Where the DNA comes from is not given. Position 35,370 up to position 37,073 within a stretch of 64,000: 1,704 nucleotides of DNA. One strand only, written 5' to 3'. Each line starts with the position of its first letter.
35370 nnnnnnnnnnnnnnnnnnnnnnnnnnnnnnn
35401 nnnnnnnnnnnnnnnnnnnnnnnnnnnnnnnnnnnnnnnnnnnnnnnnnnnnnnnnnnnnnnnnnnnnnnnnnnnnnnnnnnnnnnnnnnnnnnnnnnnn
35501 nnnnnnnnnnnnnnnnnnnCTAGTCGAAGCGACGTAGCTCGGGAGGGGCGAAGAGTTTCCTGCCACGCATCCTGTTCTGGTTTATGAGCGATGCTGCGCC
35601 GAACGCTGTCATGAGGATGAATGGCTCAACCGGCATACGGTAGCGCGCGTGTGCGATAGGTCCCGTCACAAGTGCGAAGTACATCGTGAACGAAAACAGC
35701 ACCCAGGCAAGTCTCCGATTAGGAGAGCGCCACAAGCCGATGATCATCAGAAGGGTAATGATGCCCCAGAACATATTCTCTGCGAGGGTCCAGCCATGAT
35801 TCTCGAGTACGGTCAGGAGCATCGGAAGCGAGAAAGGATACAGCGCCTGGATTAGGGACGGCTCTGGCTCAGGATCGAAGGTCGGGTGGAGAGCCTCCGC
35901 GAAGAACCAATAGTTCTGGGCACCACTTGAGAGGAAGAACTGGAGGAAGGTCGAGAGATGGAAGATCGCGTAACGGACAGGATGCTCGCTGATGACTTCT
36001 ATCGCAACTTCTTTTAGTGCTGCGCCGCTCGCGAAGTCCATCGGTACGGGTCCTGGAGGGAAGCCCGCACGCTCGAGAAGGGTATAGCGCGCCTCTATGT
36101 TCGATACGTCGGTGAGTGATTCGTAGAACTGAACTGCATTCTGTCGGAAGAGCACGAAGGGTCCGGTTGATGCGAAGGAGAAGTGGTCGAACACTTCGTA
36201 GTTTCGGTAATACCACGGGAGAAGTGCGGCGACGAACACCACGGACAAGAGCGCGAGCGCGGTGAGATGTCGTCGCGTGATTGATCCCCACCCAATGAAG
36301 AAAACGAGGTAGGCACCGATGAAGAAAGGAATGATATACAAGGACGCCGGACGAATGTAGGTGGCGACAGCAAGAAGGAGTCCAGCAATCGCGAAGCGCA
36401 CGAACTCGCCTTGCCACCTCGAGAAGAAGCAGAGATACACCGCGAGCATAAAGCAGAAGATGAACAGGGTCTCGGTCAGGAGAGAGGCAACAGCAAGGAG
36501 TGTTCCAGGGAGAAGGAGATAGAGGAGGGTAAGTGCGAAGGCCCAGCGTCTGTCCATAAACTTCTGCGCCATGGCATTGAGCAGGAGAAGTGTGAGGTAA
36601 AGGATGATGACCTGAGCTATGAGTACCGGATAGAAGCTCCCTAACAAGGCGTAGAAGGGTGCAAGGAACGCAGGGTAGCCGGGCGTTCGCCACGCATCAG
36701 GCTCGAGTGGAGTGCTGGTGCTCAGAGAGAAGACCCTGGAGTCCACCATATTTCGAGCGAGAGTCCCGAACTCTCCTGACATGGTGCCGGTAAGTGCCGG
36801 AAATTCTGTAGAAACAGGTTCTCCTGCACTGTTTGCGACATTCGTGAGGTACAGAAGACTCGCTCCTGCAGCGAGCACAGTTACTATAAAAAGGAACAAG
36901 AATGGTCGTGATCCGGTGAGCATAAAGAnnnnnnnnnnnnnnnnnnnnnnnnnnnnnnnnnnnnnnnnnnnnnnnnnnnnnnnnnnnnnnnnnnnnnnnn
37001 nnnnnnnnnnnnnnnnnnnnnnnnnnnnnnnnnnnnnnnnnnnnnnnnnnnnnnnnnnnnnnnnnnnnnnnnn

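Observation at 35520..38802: GtrA / GT2 polyprenol-P-sugar synthase / GT-C trio interleaved with a methyltransferase: a GtrABC- or Ppm/Pmt-like extracytoplasmic glycosylation module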

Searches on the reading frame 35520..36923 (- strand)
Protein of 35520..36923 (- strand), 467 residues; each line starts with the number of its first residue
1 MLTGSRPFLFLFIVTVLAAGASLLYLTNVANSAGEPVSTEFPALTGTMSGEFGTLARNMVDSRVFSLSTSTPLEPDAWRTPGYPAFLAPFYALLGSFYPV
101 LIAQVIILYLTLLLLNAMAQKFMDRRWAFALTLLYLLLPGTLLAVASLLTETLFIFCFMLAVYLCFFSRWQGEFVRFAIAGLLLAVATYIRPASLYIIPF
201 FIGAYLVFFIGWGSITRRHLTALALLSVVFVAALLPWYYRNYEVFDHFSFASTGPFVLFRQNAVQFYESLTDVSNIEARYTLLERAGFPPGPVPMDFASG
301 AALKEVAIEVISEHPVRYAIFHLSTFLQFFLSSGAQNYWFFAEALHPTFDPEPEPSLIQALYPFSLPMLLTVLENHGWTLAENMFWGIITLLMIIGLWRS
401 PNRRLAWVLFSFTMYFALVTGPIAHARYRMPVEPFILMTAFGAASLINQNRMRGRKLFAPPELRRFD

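Call 3: search_protein_families(library=pfam, proteins=[window:35520-36923:-], max_evalue=0.01)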
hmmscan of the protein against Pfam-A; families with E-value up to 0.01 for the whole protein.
window:35520-36923:- (467 aa): 1 family
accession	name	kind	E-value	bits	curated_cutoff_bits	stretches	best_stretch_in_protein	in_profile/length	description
PF13231.12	PMT_2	-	3.1e-05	24.7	26.1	1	80-237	3-160/160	Dolichyl-phosphate-mannose-protein mannosyltransferase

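Call 4: search_protein_families(library=ncbifam, proteins=[window:35520-36923:-], max_evalue=0.01)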
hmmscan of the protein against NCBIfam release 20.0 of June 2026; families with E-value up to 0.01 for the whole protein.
window:35520-36923:- (467 aa): 1 family
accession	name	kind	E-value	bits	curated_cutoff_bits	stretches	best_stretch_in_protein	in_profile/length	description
NF047440.1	LA3751_2_3_fam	subfamily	7.6e-07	28.3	200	1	83-248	85-247/460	LA_3751/LA_3752 family putative glycosyltransferase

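Call 10: search_solved_structures(query=window:35520-36923:-, max_evalue=10, show_alignments=2)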
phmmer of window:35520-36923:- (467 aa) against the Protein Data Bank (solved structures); distinct sequences matched with E-value up to 10: 1.
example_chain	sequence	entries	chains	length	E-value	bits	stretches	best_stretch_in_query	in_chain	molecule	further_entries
7aqw_g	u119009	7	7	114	2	10.6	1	54-84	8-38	ESSS subunit of NADH:ubiquinone oxidoreductase (Complex I) protein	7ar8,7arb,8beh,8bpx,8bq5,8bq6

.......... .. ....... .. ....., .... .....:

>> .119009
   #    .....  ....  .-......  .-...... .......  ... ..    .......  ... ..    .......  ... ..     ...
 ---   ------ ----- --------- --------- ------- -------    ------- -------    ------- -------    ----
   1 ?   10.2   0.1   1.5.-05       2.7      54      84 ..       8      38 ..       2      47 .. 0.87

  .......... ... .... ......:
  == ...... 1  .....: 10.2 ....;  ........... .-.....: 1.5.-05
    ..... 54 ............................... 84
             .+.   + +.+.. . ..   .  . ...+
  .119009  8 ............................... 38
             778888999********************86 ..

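Call 12: find_homologous_proteins(query=window:35520-36923:-, max_evalue=0.001)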
Query window:35520-36923:- (467 aa): 88 proteins with E <= 0.001 among 8000 candidates.
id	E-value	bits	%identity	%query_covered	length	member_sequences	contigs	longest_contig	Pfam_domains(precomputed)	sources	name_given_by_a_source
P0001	0.0e+0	1030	100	100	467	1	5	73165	-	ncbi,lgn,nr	ncbi:MAG: 2 protein [Patescibacteria group bacterium]|nr:2 protein [Patescibacteria group bacterium]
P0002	2.3e-195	668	65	97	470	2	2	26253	PF09852.16,PF13231.13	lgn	-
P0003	1.2e-188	646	64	97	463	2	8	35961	PF13231.13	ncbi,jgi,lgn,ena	ncbi:MAG TPA: glycosyltransferase family 39 protein [Candidatus Paceibacterota bacterium]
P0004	8.0e-170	584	61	95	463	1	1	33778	PF13231.13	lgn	-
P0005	1.8e-160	553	55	96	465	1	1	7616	PF13231.13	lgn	-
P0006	4.6e-160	552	56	96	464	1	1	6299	PF13231.13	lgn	-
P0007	1.7e-159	550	55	97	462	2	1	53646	PF13231.13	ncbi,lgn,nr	ncbi:MAG: hypothetical protein AB199_04175 [Parcubacteria bacterium C7867-004]|nr:MAG: hypothetical 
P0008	1.9e-157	543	56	98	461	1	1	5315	-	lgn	-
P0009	1.8e-152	527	53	97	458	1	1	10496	-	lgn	-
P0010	2.1e-150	520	53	98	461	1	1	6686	PF13231.13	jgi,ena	-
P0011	3.0e-147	510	55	93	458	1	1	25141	-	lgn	-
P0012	3.8e-147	509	53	98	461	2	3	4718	PF13231.13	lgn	-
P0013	6.0e-146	505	52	96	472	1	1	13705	PF13231.13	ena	-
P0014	8.5e-146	505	52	97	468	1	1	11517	PF13231.13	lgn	-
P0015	1.1e-144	501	52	96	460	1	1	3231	PF13231.13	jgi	-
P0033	3.7e-131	457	47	95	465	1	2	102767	PF13231.13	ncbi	-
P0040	2.8e-32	131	28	86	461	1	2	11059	PF13231.13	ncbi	-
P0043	4.6e-12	64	33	45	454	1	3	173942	PF13231.13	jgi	jgi:4-amino-4-deoxy-L-arabinose transferase-like glycosyltransferase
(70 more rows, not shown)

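Call 15: find_encoding_contigs(protein=P0001, flank=10000, max_places=3)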
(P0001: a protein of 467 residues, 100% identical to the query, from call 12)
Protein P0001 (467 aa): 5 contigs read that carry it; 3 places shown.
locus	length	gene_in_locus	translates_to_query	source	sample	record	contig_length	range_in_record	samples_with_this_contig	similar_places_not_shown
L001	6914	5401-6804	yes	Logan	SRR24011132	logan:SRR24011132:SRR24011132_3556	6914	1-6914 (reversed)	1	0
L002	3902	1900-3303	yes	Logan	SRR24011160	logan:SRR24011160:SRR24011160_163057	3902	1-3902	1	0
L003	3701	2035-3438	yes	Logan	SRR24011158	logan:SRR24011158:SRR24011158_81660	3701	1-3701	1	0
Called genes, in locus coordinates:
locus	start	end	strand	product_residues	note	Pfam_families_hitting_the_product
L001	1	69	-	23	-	?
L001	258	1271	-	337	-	PF01565:FAD_binding_4, PF02873:MurB_C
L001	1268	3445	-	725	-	PF04932:Wzy_C, PF14559:TPR_19 (faint), PF07719:TPR_2 (faint), PF13428:TPR_14 (faint), PF13371:TPR_9 (faint), PF12895:ANAPC3 (faint), PF13181:TPR_8 (faint), PF13429:TPR_15 (weak), +2 more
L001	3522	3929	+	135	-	PF04138:GtrA_DPMS_TM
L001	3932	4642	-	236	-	PF13489:Methyltransf_23, PF08241:Methyltransf_11, PF08242:Methyltransf_12, PF13649:Methyltransf_25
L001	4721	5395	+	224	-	PF00535:Glycos_transf_2, PF13641:Glyco_tranf_2_3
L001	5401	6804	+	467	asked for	-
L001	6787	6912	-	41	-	?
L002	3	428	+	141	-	?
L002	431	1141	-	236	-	PF13489:Methyltransf_23, PF08241:Methyltransf_11, PF08242:Methyltransf_12, PF13649:Methyltransf_25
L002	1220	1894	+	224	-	PF00535:Glycos_transf_2, PF13641:Glyco_tranf_2_3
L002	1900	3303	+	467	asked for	-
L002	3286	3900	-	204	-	?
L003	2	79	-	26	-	?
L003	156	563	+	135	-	PF04138:GtrA_DPMS_TM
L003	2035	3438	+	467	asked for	-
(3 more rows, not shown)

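Call 18: find_related_loci(query=A2, collection=genome_contigs, flank=10000)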
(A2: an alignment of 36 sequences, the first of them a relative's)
Query A2 (467 aa) in genome_contigs; peptide patterns used: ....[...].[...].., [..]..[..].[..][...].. (x = any residue, [..] = any of these).
40 stretches matched a pattern; 9 encode a relative of the query (tblastn E <= 1e-3); 9 distinct loci.
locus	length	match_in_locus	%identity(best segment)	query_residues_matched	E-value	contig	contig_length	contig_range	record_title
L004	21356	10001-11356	55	6-457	4e-163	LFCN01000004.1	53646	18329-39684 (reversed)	MAG: Parcubacteria bacterium C7867-004 C7867_00077, whole genome shotgun sequence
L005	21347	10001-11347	50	8-456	3e-144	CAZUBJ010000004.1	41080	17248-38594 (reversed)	MAG TPA_asm: uncultured Candidatus Saccharibacteria bacterium isolate SRP286056_co3_521 genome assembly, contig: NODE_59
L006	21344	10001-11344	50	6-450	2e-140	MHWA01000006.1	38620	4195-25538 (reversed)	MAG: Candidatus Zambryskibacteria bacterium RIFCSPLOWO2_01_FULL_35_19 rifcsplowo2_01_scaffold_1635, whole genome shotgun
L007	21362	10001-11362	50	4-456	4e-139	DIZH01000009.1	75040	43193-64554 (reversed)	MAG TPA_asm: Patescibacteria group bacterium UBA6033 UBA6033_contig_721, whole genome shotgun sequence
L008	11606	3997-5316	49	11-447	3e-138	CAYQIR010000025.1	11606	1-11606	MAG TPA_asm: uncultured Candidatus Saccharibacteria bacterium isolate binchicken_co38_1169 genome assembly, contig: NODE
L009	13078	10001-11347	51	4-453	7e-138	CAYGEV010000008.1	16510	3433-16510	MAG TPA_asm: uncultured Candidatus Saccharibacteria bacterium isolate ERP113451_co3_20 genome assembly, contig: NODE_263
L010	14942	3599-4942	47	6-450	3e-136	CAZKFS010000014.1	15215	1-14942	MAG TPA_asm: uncultured Candidatus Saccharibacteria bacterium isolate binchicken_co264_1 genome assembly, contig: NODE_1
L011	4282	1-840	53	177-456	5e-92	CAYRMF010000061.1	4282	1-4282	MAG TPA_asm: uncultured Candidatus Saccharibacteria bacterium isolate SRP286056_co1_556 genome assembly, contig: NODE_31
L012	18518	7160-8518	64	1-453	0e+0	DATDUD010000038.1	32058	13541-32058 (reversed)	MAG TPA_asm: Candidatus Paceibacterota bacterium isolate SMAG_U8048 k141_2250737, whole genome shotgun sequence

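Call 24: predict_structure(alignment_id=A1)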
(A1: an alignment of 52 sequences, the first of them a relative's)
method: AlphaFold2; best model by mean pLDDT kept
length: 467 residues; sequences in the alignment: 52
mean_pLDDT: 94.0   pTM: 0.92
mean pLDDT of the five models: 94.0, 93.8, 93.7, 93.0, 92.4
residues with pLDDT >= 90: 403; 70-90: 57; 50-70: 4; < 50: 3
segments of 3 or more residues with pLDDT < 50: 1-3
pLDDT, mean of each block of 10 residues (from residue 1): 73 98 98 95 95 98 96 92 98 98 98 98 95 97 97 98 97 97 98 96 98 97 98 97 94 90 96 96 98 91 97 97 93 93 92 82 89 86 96 96 96 96 90 98 94 84 66
secondary structure, 60 per line:
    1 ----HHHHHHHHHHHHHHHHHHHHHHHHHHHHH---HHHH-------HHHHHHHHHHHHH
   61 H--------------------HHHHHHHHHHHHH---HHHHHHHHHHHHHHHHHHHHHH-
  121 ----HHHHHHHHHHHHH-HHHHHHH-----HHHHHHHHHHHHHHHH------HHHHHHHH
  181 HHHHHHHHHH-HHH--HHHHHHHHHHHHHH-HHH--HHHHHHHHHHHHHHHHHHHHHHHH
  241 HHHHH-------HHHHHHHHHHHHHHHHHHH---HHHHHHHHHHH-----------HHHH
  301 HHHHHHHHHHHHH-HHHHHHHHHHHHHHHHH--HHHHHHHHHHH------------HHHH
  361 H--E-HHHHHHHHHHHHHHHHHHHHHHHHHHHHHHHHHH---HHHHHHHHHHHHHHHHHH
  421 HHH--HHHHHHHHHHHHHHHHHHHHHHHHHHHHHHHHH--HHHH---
elements in order: H5-33 H37-40 H48-61 H82-94 H98-119 H125-137 H139-145 H151-166 H173-190 H197-210 H217-245 H253-271 H275-285 H297-313 H315-331 H334-344 H357-361 H366-399 H403-423 H426-458 H461-464

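Call 26: fold_search(model_id=the predicted structure, library=pdb)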
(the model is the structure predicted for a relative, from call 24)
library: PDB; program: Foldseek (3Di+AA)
matches with E <= 10: 510; with E <= 0.001: 6
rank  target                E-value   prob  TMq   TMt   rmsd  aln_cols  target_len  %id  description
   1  9n9j_I                9.3e-05  1.00  0.48  0.34  15.7       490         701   11  Structure of a GRP94 folding intermediate engaged with a CCDC134- and FKBP11-bound secretory translocon (released 2025-11-19)
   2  8b6l_I                2.5e-04  1.00  0.47  0.34  15.3       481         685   10  Subtomogram average of the human Sec61-TRAP-OSTA-translocon (released 2022-12-07)
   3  7e9s_A                3.9e-04  1.00  0.42  0.25  15.0       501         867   12  Archaeal oligosaccharyltransferase AglB from Archaeoglobus fulgidus in complex with an inhibitory peptide and a dolich (released 2021-09-08)
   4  5gmy_A                4.4e-04  1.00  0.44  0.26  18.3       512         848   12  Crystal structure of the Archaeoglobus fulgidus oligosaccharyltransferase (O29867_ARCFU) tethered with an acceptor pep (released 2017-02-01)
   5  3wak                  6.9e-04  1.00  0.43  0.25  13.3       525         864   12  Crystal structure of the Archaeoglobus fulgidus oligosaccharyltransferase (O29867_ARCFU) in the apo form (released 2013-10-30)
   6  3waj                  9.9e-04  1.00  0.39  0.25  16.9       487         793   12  Crystal structure of the Archaeoglobus fulgidus oligosaccharyltransferase (O29867_ARCFU) complex with Zn and sulfate (released 2013-10-30)
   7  7oci_F                1.2e-03  1.00  0.45  0.35  15.0       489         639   11  Cryo-EM structure of yeast Ost6p containing oligosaccharyltransferase complex (released 2022-02-16)
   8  8pn9_A                1.5e-03  1.00  0.45  0.34  12.6       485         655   10  Structure of human oligosaccharyltransferase OST-A complex bound to NGI-1 (released 2024-05-08)
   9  6s7t_A                1.5e-03  1.00  0.45  0.32  14.9       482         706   12  Cryo-EM structure of human oligosaccharyltransferase complex OST-B (released 2019-12-18)
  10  6s7o_A                1.7e-03  1.00  0.47  0.35  11.9       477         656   10  Cryo-EM structure of human oligosaccharyltransferase complex OST-A (released 2019-12-18)
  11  6c26_A                2.3e-03  1.00  0.41  0.31  14.7       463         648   10  The Cryo-EM structure of a eukaryotic oligosaccharyl transferase complex (released 2018-01-31)
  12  6ftg_5                2.4e-03  1.00  0.45  0.35  18.8       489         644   12  Subtomogram average of OST-containing ribosome-translocon complexes from canine rough microsomal membranes (released 2018-03-21)
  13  8agc_A                2.5e-03  1.00  0.47  0.33  14.5       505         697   12  Structure of yeast oligosaccharylransferase complex with lipid-linked oligosaccharide and non-acceptor peptide bound (released 2022-12-07)
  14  5f15                  2.7e-03  1.00  0.40  0.35  15.1       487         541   13  Crystal Structure of ArnT from Cupriavidus metallidurans bound to Undecaprenyl phosphate (released 2016-02-17)
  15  6gxc_A                2.8e-03  1.00  0.43  0.30  15.1       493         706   12  Bacterial oligosaccharyltransferase PglB in complex with an inhibitory peptide and a reactive lipid-linked oligosaccha (released 2018-11-14)
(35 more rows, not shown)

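Call 34: search_protein_families(library=pfam, proteins=[L008:2545-3939:+, L006:8661-9158:-, L006:7914-8648:-, L006:3446-4147:-, L010:1006-2835:+, L010:179-1003:+, L006:6091-7905:+, L004:8664-9200:-, L005:8161-8700:+, L006:5268-6089:+], max_evalue=0.001)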
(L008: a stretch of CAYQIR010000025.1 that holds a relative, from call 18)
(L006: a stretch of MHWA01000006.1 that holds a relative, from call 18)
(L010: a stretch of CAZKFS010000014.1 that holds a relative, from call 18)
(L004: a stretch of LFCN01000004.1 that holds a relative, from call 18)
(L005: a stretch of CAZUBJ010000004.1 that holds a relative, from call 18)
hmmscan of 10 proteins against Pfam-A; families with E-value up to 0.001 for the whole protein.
L008:2545-3939:+ (464 aa): 2 families
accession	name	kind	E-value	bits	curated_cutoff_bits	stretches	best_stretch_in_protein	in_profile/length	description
PF00535.33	Glycos_transf_2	-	5.1e-25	88.8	23.3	1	216-383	1-162/168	Glycosyl transferase family 2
PF13489.12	Methyltransf_23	-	2.9e-05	24.3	27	1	72-183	8-152/164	Methyltransferase domain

L006:8661-9158:- (165 aa): 2 families
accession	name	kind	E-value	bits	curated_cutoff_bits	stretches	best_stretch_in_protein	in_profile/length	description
PF01467.32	CTP_transf_like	-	7.6e-14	52.5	21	1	30-120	3-93/133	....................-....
PF02569.21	Pantoate_ligase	-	0.00059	19.5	20.7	1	6-58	3-54/268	Pantoate-beta-alanine ligase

L006:7914-8648:- (244 aa): 3 families
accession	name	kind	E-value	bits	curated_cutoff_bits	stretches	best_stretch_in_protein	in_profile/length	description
PF00535.33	Glycos_transf_2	-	2.2e-23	83.4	23.3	1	6-164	1-155/168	Glycosyl transferase family 2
PF13641.12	Glyco_tranf_2_3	-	1.2e-06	29.1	27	1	3-87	1-86/230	Glycosyltransferase like family 2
PF10111.15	Glyco_tranf_2_2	-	4.4e-05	23.6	27.3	1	6-109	1-103/276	Glycosyltransferase like family 2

L006:3446-4147:- (233 aa): 4 families
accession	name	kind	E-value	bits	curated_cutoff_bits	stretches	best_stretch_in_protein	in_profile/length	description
PF00535.33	Glycos_transf_2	-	1.5e-33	116.5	23.3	1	12-168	1-164/168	Glycosyl transferase family 2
PF13641.12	Glyco_tranf_2_3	-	8e-08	33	27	1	11-118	3-118/230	Glycosyltransferase like family 2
PF10111.15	Glyco_tranf_2_2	-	4.5e-07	30.1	27.3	1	12-115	1-110/276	Glycosyltransferase like family 2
PF13704.12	Glyco_tranf_2_4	-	0.00053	20.9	27.5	1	19-95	2-80/98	Glycosyl transferase family 2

L010:1006-2835:+ (609 aa): 4 families
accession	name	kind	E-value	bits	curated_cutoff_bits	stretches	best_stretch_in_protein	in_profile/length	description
PF00733.27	Asn_synthase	-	1.3e-59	203.1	21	1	239-538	5-292/354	Asparagine synthase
PF13537.11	GATase_7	-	4e-42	143.5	25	1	43-161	1-121/123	Glutamine amidotransferase domain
PF13522.11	GATase_6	-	1.4e-40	138.7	27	1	28-157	1-130/130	Glutamine amidotransferase domain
PF12481.13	DUF3700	-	0.00044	20.2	27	0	53-162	64-176/228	Aluminium induced protein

L010:179-1003:+ (274 aa): 8 families
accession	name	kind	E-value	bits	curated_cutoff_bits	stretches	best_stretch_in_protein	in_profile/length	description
PF06325.19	PrmA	-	5.9e-12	46.1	22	1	42-133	153-238/296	Ribosomal protein L11 methyltransferase (PrmA)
PF08242.18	Methyltransf_12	-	3.4e-11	44.2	30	1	55-154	1-98/98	Methyltransferase domain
PF08241.18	Methyltransf_11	-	5.8e-11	43.3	21.2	1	55-155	1-94/95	Methyltransferase domain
PF13847.12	Methyltransf_31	-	7.5e-09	35.9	27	1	52-160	5-113/145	Methyltransferase domain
PF13649.12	Methyltransf_25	-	1.3e-08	35.9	27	1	55-152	2-97/97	Methyltransferase domain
PF13489.12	Methyltransf_23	-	5.6e-08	33.1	27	1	51-161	23-121/164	Methyltransferase domain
PF08003.17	Methyltransf_9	-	6.3e-05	22.5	23.8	1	49-157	114-218/315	Protein of unknown function (DUF1698)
PF05175.20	MTS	-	0.00041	20.5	23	1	40-93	23-75/170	Methyltransferase small domain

L006:6091-7905:+ (604 aa): 4 families
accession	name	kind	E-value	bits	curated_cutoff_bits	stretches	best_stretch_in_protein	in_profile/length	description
PF00733.27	Asn_synthase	-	2.7e-60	205.3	21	1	237-537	5-293/354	Asparagine synthase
PF13537.11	GATase_7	-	9.4e-41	139.1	25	1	42-160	2-122/123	Glutamine amidotransferase domain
PF13522.11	GATase_6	-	6.5e-35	120.4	27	1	26-155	1-130/130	Glutamine amidotransferase domain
PF24167.1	DUF7411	-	1.7e-05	24.9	28.7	1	252-353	3-102/194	Family of unknown function (DUF7411)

L004:8664-9200:- (178 aa): 0 families

L005:8161-8700:+ (179 aa): 0 families

L006:5268-6089:+ (273 aa): 7 families
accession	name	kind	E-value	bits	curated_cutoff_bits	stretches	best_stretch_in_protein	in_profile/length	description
PF13489.12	Methyltransf_23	-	4.6e-17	62.7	27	1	52-209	14-152/164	Methyltransferase domain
PF13847.12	Methyltransf_31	-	4e-14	53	27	1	58-175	2-114/145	Methyltransferase domain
PF08241.18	Methyltransf_11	-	1.5e-11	45.2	21.2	1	65-164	2-95/95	Methyltransferase domain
PF08242.18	Methyltransf_12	-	5.1e-10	40.4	30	1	64-162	1-98/98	Methyltransferase domain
PF13649.12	Methyltransf_25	-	8.4e-10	39.7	27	1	63-160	1-97/97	Methyltransferase domain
PF02353.26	CMAS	-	0.00017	21.5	27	1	62-164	65-164/273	Mycolic acid cyclopropane synthetase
PF03291.22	mRNA_G-N7_MeTrfase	-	0.00029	20.5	26.6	1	39-178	38-194/315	mRNA (guanine-N(7))-methyltransferase domain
